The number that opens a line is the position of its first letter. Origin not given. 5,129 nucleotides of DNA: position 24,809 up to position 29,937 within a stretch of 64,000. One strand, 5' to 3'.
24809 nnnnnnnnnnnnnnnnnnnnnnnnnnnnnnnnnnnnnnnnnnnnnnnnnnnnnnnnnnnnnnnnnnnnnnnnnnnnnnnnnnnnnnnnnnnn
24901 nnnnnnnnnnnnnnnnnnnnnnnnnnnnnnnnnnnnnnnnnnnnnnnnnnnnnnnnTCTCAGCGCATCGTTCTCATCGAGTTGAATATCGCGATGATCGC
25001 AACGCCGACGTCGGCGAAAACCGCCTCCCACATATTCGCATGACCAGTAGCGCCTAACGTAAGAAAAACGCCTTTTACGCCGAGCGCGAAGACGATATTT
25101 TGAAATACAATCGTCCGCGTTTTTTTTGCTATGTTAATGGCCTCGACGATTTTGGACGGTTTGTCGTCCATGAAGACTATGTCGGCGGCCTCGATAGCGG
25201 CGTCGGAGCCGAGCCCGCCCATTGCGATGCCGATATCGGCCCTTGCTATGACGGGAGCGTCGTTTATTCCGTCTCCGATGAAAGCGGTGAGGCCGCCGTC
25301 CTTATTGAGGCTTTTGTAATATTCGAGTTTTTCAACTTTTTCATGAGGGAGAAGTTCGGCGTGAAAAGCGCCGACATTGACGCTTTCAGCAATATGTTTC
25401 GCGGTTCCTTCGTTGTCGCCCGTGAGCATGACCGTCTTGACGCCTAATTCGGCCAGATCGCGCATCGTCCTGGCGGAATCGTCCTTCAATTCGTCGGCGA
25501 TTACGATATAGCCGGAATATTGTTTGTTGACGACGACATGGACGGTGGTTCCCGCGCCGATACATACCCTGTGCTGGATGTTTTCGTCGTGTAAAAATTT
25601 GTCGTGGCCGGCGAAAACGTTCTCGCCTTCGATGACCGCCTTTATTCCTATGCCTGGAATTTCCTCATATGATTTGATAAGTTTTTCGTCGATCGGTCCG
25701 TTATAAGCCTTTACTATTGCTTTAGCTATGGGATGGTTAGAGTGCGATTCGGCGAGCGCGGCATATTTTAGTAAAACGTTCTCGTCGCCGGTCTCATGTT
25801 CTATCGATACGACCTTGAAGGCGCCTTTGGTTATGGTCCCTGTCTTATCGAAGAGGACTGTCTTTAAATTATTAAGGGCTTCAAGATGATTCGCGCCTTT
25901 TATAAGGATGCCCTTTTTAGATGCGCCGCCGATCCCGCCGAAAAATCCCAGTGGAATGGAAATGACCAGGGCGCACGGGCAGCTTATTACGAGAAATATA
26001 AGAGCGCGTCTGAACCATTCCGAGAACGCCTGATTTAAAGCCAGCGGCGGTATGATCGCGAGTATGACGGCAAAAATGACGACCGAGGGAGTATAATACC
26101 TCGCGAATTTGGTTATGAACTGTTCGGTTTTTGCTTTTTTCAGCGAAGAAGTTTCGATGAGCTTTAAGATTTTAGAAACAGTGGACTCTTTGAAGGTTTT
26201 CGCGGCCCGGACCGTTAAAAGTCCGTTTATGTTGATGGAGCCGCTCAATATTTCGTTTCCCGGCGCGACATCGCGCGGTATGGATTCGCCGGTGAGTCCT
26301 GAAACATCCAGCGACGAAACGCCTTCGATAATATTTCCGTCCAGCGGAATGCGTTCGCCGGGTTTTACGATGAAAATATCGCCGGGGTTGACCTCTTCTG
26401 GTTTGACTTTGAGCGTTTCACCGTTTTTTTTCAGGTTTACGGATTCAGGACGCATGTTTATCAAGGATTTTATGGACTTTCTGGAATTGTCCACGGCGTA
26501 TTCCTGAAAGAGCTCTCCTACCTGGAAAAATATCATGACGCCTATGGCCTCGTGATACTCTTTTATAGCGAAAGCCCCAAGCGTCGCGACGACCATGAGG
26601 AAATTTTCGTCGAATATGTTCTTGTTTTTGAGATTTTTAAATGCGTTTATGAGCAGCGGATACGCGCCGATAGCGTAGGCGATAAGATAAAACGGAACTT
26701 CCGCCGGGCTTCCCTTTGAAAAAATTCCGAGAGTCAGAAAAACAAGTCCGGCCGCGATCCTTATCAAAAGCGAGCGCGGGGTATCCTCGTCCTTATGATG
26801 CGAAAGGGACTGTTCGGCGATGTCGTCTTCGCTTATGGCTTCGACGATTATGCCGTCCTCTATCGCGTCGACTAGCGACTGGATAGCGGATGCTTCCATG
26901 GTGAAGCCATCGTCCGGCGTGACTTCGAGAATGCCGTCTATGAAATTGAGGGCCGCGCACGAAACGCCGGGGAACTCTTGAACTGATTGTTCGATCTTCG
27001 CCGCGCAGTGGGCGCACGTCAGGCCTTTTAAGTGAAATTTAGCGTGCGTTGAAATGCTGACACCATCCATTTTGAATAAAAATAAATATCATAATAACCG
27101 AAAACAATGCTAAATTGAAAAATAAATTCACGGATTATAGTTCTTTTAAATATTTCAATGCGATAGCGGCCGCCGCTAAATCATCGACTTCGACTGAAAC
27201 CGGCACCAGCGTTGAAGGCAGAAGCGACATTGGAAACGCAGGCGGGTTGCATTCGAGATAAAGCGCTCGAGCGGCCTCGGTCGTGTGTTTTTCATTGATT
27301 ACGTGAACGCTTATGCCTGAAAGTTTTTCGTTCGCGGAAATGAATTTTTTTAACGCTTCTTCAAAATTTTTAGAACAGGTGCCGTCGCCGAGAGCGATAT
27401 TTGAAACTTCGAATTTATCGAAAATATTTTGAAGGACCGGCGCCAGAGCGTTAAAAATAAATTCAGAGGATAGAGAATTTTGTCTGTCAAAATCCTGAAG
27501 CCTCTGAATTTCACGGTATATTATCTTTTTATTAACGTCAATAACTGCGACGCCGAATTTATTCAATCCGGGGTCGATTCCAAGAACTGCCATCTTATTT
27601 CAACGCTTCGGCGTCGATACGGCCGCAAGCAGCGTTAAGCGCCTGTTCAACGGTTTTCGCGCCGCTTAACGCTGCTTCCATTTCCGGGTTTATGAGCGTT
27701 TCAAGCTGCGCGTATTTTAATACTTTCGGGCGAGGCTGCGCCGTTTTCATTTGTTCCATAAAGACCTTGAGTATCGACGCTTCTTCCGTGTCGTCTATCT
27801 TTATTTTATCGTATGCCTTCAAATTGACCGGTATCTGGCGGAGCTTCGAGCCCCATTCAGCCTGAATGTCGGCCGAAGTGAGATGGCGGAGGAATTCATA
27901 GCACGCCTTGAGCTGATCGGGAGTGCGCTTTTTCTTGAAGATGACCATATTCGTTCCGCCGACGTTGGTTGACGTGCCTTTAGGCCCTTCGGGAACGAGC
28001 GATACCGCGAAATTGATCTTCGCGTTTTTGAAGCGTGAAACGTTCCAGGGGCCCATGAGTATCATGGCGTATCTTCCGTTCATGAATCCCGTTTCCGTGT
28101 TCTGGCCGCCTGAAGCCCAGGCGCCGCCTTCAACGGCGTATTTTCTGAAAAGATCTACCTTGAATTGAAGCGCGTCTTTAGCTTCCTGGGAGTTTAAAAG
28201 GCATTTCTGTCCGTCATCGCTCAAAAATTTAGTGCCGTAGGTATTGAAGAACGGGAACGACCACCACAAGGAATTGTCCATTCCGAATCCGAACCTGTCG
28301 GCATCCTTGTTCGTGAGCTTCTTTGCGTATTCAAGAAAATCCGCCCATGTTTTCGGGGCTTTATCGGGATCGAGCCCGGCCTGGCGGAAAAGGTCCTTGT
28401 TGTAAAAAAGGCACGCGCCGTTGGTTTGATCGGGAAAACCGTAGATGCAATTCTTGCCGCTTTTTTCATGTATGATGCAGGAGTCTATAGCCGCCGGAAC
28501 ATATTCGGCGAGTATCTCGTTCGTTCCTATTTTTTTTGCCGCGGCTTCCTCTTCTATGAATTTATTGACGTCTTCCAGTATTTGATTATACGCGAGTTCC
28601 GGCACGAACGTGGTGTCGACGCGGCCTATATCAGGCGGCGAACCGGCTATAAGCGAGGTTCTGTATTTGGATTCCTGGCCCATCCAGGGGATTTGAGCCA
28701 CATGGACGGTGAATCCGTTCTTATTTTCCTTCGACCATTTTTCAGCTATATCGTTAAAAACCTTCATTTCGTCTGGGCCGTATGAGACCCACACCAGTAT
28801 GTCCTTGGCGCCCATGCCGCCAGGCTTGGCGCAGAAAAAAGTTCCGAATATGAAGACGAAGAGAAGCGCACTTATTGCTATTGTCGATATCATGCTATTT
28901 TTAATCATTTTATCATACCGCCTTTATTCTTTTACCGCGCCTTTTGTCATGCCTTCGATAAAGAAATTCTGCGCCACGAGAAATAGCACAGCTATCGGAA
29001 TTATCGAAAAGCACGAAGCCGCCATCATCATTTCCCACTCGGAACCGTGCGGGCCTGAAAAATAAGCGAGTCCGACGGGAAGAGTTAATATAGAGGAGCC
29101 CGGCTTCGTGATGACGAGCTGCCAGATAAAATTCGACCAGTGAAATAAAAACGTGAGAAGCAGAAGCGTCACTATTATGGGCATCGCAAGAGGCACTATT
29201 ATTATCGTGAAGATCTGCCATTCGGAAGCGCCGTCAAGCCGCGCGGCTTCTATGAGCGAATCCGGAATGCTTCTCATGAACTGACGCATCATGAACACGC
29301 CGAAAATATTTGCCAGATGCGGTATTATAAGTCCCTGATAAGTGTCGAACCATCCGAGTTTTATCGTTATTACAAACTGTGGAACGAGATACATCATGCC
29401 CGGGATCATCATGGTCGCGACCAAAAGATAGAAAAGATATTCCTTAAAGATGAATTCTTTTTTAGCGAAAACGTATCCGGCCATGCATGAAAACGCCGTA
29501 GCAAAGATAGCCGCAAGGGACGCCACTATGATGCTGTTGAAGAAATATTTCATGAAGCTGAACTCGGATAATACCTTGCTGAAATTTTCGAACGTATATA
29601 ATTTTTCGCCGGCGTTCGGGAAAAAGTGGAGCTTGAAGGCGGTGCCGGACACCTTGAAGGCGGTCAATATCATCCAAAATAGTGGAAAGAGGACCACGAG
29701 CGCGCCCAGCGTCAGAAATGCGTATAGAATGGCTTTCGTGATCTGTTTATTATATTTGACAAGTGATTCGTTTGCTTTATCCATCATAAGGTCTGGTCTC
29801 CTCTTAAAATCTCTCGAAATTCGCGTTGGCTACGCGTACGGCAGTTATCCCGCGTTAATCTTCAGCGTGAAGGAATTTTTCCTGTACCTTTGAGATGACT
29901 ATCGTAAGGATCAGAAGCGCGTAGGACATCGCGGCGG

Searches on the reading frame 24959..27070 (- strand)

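Call 45: search_protein_families(library=pfam, proteins=[window:24959-27070:-], max_evalue=0.00001)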
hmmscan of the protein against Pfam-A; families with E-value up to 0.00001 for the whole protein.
window:24959-27070:- (703 aa): 3 families
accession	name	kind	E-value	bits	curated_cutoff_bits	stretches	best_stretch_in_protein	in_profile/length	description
PF00122.25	E1-E2_ATPase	-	4.3e-49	166.9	28.1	1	206-386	2-181/181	E1-E2 ATPase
PF00702.32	Hydrolase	-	7.9e-29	101.8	26.4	1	403-612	2-191/191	haloacid dehalogenase-like hydrolase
PF00403.32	HMA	-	1.5e-08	35.3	24.8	1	12-54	2-44/62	Heavy-metal-associated domain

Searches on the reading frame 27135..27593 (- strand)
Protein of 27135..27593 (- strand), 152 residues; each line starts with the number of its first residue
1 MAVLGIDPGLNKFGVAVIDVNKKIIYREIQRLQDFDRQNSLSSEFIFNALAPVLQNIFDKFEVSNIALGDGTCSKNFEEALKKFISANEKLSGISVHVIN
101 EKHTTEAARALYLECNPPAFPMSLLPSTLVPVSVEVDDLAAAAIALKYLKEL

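Call 45: search_protein_families(library=pfam, proteins=[window:27135-27593:-], max_evalue=0.00001)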
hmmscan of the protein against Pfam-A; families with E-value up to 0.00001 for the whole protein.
window:27135-27593:- (152 aa): 2 families
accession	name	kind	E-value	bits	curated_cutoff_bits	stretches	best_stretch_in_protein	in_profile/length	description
PF16921.10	Tex_YqgF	-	7.2e-08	33.4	27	1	2-102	2-93/126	Tex protein YqgF-like domain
PF03652.20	RuvX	-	6.5e-06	27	29.2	0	1-112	1-105/134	Holliday junction resolvase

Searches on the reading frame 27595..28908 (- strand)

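Call 45: search_protein_families(library=pfam, proteins=[window:27595-28908:-], max_evalue=0.00001)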
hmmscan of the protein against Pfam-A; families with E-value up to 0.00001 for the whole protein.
window:27595-28908:- (437 aa): 2 families
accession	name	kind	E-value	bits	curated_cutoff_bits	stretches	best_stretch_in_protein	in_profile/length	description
PF01547.30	SBP_bac_1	-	1e-40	141.1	26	1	46-350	6-307/307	Bacterial extracellular solute-binding protein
PF13416.11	SBP_bac_8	-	3.3e-39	135.8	27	1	62-374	8-274/279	Bacterial extracellular solute-binding protein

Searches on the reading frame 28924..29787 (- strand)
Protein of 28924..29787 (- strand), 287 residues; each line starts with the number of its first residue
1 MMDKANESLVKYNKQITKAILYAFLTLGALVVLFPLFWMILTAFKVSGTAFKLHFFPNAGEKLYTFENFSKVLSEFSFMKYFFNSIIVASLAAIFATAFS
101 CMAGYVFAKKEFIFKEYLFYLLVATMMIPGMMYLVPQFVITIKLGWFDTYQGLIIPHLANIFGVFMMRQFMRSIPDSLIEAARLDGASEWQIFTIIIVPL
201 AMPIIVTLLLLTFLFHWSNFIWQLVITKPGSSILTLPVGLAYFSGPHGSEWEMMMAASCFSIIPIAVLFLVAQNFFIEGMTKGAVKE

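Call 44: search_protein_families(library=pfam, proteins=[window:28924-29787:-], max_evalue=0.00001)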
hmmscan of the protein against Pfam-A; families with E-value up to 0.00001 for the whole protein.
window:28924-29787:- (287 aa): 1 family
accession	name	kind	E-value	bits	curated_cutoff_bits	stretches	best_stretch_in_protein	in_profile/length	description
PF00528.27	BPD_transp_1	-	5.4e-17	62.6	26.4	1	102-275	3-177/184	Binding-protein-dependent transport system inner membrane component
